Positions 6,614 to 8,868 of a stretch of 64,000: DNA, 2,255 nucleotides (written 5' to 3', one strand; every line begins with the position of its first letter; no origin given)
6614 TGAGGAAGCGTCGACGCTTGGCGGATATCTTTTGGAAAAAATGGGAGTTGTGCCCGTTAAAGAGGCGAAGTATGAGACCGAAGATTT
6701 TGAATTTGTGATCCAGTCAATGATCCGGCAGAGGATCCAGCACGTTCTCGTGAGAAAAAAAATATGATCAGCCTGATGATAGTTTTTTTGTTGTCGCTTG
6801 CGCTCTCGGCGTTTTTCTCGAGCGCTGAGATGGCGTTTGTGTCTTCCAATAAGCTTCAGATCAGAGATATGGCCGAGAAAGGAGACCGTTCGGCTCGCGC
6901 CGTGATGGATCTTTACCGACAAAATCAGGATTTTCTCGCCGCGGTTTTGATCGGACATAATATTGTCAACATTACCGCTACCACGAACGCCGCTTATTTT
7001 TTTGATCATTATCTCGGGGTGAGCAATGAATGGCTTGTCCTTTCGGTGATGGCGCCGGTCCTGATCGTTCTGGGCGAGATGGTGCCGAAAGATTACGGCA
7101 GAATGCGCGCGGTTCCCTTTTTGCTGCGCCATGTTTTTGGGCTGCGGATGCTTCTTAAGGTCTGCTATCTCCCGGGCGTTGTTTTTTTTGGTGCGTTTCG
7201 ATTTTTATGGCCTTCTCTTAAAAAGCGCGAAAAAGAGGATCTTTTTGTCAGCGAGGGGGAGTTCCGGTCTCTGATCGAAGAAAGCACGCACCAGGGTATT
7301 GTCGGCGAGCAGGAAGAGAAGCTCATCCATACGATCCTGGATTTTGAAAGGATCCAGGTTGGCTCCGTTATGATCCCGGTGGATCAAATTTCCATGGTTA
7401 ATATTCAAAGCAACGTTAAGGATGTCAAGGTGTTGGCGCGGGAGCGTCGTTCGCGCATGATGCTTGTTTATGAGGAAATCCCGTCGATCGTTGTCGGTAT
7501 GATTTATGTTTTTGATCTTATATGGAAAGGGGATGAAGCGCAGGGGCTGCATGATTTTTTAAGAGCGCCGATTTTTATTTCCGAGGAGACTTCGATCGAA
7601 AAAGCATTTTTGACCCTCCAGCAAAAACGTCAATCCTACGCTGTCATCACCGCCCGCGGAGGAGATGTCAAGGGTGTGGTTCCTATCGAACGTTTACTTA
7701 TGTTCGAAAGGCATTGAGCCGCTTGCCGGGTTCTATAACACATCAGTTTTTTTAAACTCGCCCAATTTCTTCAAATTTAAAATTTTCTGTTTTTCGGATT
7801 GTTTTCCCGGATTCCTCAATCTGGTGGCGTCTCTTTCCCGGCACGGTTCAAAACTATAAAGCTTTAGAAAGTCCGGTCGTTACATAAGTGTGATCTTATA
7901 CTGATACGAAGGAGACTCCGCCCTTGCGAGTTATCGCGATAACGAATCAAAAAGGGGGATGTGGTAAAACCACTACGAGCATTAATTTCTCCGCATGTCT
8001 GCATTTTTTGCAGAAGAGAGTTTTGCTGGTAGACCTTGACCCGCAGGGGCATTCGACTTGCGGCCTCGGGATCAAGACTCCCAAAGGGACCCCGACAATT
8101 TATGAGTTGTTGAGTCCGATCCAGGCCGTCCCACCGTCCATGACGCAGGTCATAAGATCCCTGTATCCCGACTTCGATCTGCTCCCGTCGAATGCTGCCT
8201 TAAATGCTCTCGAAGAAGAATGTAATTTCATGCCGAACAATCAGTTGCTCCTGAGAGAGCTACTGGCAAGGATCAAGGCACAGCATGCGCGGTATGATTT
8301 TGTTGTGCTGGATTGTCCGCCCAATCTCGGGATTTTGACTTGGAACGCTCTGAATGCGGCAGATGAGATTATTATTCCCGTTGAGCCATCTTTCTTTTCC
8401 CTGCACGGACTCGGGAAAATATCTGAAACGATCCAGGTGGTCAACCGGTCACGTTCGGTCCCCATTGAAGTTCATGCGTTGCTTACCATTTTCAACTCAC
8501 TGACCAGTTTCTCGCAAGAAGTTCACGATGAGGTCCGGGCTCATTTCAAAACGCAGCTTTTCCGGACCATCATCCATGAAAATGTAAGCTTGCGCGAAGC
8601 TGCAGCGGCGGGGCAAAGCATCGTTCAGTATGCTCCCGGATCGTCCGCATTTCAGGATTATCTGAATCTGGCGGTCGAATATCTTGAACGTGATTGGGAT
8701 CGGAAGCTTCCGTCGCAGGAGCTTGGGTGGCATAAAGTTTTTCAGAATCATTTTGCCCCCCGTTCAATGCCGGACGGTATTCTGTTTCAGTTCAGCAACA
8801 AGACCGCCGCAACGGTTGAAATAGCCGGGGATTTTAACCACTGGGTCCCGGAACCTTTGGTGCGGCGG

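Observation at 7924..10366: ParA-CBM48 fusion followed by a ParA-like paralog with an acidic, dead P-loop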

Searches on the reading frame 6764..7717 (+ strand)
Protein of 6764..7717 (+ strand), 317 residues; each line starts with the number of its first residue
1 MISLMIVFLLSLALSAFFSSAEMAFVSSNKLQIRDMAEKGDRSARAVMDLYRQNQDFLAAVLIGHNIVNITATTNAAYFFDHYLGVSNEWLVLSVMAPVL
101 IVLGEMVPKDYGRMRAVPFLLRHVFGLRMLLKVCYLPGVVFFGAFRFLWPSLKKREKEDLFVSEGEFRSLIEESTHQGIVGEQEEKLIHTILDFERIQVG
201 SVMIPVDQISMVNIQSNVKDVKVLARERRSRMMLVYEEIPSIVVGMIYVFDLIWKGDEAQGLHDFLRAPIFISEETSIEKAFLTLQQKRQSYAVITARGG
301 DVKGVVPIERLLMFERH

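Call 3: search_protein_families(library=pfam, proteins=[window:6764-7717:+], max_evalue=1)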
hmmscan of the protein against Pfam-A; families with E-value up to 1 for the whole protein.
window:6764-7717:+ (317 aa): 2 families
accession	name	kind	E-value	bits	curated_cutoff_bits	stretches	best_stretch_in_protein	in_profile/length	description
PF01595.25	CNNM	-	2.8e-35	122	28.4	1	6-184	1-181/181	Cyclin M transmembrane N-terminal domain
PF00571.33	CBS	-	0.00016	22.4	24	1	267-312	7-52/57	CBS domain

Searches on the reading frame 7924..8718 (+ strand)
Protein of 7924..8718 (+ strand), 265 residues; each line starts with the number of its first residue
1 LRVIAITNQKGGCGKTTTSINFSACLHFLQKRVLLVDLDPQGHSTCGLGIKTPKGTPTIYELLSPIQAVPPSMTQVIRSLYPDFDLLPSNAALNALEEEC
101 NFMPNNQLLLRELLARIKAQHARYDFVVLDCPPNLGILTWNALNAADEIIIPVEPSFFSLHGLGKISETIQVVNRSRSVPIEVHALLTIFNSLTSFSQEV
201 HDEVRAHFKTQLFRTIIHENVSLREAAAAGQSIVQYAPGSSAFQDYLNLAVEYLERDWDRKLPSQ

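Call 31: search_solved_structures(query=window:7924-8718:+, max_evalue=1e-10, show_alignments=2)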
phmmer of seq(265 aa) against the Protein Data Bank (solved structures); distinct sequences matched with E-value up to 1e-10: 14.
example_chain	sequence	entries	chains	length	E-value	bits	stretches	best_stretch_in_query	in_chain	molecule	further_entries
8ray_B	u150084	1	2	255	2.1e-50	174.7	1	2-257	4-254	ParA family protein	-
1wcv_1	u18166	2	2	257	4e-42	147.6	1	2-256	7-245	SEGREGATION PROTEIN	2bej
2bek_A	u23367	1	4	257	5.3e-41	143.9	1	2-256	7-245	SEGREGATION PROTEIN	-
6iub_A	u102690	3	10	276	1.6e-33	119.4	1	2-250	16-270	SpoOJ regulator (Soj)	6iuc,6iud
4pfs_A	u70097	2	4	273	1.3e-32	116.5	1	2-257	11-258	Cobyrinic Acid a,c-diamide synthase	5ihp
5if9_A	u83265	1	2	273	1.3e-32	116.4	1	2-257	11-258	Cobyrinic Acid a,c-diamide synthase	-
8jmj_A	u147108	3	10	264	1.8e-32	115.9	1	2-250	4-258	SpoOJ regulator (Soj)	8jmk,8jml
7dut_A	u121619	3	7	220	1.4e-17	67.1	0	3-52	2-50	SOJ protein (Soj)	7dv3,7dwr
6non_A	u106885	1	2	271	4.1e-14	55.8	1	1-173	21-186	Cobyrinic acid ac-diamide synthase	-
6noo_A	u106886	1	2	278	4.4e-14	55.7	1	1-173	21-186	Maintenance of carboxysome positioning A protein, MCDA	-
6nop_B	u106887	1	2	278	5.9e-13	52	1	1-173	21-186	Cobyrinic acid ac-diamide synthase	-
1ion_A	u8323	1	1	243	1.4e-11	47.5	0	2-252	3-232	PROBABLE CELL DIVISION INHIBITOR MIND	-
4dzz_A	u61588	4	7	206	3e-11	46.4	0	117-240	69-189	Plasmid partitioning protein ParF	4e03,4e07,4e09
5u1g_D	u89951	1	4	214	3.3e-11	46.3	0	117-241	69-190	ParA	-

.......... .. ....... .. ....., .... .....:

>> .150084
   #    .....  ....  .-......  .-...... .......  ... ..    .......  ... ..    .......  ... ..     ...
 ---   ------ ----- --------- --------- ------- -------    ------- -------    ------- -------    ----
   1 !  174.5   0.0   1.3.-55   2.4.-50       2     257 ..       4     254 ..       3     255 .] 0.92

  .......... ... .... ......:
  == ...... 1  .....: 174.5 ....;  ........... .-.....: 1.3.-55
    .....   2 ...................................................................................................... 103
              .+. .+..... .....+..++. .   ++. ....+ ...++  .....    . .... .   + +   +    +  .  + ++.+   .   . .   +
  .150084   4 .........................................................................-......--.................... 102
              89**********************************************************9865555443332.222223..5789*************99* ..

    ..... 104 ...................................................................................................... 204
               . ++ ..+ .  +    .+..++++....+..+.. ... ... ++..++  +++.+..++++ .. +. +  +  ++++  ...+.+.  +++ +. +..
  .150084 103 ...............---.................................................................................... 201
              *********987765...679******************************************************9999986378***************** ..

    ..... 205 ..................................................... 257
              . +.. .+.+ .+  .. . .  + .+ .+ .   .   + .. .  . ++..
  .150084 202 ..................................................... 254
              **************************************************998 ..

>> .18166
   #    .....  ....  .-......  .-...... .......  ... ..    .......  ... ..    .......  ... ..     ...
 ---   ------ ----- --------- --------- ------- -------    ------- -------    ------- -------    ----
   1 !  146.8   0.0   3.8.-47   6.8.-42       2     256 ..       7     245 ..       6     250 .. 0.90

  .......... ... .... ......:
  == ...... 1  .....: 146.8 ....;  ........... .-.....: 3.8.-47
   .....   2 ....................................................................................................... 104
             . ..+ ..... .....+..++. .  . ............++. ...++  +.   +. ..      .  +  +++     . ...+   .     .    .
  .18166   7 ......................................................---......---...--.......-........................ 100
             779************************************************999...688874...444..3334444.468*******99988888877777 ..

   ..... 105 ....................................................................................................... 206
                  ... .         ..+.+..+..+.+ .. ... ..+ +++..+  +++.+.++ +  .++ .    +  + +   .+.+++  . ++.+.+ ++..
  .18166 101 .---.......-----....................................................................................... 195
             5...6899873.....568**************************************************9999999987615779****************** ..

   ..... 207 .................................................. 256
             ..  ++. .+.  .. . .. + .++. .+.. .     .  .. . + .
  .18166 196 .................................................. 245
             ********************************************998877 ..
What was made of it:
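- On ParA/MinD deviant Walker A ATPases (ORF1): PDB ParA/Soj E=2e-50 to 1.6e-33 (call 31).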

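Call 62: search_solved_structures(query=window:7924-8718:+, max_evalue=1e-30, show_alignments=4)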
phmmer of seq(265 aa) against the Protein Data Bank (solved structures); distinct sequences matched with E-value up to 1e-30: 7.
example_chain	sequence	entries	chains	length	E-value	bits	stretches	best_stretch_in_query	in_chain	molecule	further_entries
8ray_B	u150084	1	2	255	2.1e-50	174.7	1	2-257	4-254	ParA family protein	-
1wcv_1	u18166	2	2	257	4e-42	147.6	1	2-256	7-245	SEGREGATION PROTEIN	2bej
2bek_A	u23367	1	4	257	5.3e-41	143.9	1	2-256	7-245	SEGREGATION PROTEIN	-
6iub_A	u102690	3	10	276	1.6e-33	119.4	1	2-250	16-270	SpoOJ regulator (Soj)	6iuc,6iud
4pfs_A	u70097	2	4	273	1.3e-32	116.5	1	2-257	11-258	Cobyrinic Acid a,c-diamide synthase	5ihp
5if9_A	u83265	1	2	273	1.3e-32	116.4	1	2-257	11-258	Cobyrinic Acid a,c-diamide synthase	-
8jmj_A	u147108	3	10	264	1.8e-32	115.9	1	2-250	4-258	SpoOJ regulator (Soj)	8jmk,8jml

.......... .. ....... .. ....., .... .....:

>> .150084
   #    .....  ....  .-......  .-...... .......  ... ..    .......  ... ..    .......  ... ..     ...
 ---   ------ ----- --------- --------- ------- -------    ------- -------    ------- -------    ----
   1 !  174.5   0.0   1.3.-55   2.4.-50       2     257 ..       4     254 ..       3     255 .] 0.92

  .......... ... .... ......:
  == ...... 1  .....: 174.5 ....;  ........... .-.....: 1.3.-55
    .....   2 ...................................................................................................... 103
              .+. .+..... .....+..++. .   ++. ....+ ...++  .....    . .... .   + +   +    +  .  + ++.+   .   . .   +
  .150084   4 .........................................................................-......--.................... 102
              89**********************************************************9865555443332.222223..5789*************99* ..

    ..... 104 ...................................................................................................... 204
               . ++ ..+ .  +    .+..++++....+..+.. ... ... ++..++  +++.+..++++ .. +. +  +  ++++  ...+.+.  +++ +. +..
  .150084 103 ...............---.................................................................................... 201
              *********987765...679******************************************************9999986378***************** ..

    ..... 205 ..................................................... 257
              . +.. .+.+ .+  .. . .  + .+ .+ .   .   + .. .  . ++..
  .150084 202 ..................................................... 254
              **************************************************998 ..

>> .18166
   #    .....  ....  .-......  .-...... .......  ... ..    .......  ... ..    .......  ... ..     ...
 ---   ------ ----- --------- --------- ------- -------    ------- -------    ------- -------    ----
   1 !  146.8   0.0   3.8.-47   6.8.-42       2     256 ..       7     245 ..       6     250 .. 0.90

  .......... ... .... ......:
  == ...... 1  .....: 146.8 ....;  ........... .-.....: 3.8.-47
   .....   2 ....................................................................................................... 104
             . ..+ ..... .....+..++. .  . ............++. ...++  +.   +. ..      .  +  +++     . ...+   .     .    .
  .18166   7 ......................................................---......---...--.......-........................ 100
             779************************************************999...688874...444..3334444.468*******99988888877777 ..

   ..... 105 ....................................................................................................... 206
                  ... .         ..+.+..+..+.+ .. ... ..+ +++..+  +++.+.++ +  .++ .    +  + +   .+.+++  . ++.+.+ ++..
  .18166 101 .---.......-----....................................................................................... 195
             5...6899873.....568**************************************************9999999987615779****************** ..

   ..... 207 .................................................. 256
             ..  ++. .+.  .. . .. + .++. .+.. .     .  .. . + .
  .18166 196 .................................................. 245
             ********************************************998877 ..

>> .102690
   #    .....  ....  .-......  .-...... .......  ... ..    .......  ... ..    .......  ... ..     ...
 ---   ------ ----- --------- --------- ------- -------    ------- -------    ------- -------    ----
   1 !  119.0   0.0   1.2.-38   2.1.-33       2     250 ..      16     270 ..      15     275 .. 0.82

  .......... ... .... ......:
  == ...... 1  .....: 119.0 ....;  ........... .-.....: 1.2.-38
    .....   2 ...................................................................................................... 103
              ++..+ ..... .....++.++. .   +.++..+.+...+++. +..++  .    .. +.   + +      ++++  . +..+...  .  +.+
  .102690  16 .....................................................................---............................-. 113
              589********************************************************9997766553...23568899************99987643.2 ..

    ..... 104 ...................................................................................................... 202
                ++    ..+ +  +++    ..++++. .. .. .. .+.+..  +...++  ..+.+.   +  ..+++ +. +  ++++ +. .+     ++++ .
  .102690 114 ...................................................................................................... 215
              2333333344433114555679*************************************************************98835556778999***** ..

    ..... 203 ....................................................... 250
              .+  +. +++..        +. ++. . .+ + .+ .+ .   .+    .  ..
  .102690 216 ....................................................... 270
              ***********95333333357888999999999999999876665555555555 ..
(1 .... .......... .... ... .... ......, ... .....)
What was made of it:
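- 7924..8697 (+): ORF1 residues 1-258: Soj-type ParA ATPase domain. Catalytic residues are intact; the canonical non-specific DNA-binding residues are replaced. Closest solved structures are ParA 8ray (E=2e-50), T. thermophilus Soj (4e-42) and H. pylori Soj (1.6e-33) (calls 31, 62).
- On Chromosomal ParABS / Soj (ORF1): They align to Q198, E219, S222 and G239 (call 62).
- The ATPase domain is most similar to chromosomal ParA/Soj (E=2e-50 to 1.6e-33; calls 31, 62).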
